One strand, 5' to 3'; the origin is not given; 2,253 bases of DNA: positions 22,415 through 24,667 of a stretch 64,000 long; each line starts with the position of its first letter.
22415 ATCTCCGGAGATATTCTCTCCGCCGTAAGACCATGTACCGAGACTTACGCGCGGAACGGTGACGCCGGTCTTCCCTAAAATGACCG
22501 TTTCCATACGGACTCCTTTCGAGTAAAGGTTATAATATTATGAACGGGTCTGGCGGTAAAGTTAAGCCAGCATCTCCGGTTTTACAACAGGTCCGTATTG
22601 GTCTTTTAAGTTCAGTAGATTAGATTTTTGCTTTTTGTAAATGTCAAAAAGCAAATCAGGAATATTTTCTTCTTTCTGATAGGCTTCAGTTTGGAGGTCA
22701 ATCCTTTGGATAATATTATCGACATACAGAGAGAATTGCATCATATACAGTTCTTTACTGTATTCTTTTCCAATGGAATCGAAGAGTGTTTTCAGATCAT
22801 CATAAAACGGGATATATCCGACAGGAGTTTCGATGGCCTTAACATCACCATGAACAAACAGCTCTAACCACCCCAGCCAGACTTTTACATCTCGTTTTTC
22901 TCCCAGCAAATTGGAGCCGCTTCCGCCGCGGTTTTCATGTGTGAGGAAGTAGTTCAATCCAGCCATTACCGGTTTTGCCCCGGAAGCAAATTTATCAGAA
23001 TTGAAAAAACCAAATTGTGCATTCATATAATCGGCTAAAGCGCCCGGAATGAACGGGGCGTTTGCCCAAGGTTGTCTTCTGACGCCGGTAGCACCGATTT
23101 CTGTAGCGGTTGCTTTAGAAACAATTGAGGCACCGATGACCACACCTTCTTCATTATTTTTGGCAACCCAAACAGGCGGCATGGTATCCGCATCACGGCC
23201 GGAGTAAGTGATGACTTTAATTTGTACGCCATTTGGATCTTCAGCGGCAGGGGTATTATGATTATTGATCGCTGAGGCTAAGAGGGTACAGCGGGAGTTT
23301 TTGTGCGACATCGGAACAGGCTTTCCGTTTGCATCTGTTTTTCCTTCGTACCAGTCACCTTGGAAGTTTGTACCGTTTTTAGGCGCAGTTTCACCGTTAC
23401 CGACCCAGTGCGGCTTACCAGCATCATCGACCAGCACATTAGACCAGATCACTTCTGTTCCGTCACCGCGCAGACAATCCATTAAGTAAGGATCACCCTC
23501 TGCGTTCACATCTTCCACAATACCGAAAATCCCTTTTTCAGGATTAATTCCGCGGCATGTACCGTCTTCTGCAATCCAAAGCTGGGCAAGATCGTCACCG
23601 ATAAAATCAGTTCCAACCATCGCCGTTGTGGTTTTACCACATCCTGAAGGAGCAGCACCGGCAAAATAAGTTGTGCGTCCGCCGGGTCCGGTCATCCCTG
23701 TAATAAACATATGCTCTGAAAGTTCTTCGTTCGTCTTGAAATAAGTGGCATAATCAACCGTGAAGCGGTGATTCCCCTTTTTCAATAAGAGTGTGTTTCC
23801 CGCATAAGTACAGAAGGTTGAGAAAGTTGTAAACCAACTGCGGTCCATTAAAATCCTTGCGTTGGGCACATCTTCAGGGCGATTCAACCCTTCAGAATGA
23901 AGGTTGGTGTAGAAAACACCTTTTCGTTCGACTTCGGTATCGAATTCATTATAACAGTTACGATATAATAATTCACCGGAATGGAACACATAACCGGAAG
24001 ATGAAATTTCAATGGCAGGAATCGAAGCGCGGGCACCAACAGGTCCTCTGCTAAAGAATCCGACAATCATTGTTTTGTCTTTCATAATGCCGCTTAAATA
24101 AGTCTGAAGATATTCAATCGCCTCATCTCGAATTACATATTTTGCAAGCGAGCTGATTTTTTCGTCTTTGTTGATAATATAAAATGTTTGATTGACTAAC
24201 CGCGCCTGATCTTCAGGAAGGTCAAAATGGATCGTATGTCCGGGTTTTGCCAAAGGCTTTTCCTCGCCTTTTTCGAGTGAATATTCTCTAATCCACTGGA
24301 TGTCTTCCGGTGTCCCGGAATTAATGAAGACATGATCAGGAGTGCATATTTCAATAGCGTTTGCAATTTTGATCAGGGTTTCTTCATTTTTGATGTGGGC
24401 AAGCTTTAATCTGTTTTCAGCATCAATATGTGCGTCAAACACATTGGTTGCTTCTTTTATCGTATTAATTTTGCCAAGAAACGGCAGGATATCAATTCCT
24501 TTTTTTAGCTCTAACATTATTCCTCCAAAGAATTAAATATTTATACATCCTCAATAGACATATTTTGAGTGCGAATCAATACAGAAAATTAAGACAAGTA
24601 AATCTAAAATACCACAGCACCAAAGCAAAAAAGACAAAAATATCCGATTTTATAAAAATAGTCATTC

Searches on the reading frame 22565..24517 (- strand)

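Call 78: search_protein_families(library=pfam, max_evalue=0.00001, proteins=[window:22565-24517:-])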
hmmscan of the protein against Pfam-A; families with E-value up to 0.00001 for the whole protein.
window:22565-24517:- (651 aa): 2 families
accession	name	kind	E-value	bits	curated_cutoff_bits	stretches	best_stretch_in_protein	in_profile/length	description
PF00821.23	PEPCK_GTP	-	7.6e-95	318.1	23.8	1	266-632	2-356/357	Phosphoenolpyruvate carboxykinase C-terminal P-loop domain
PF17297.7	PEPCK_N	-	7.8e-54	183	23.8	1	51-257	3-217/218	Phosphoenolpyruvate carboxykinase N-terminal domain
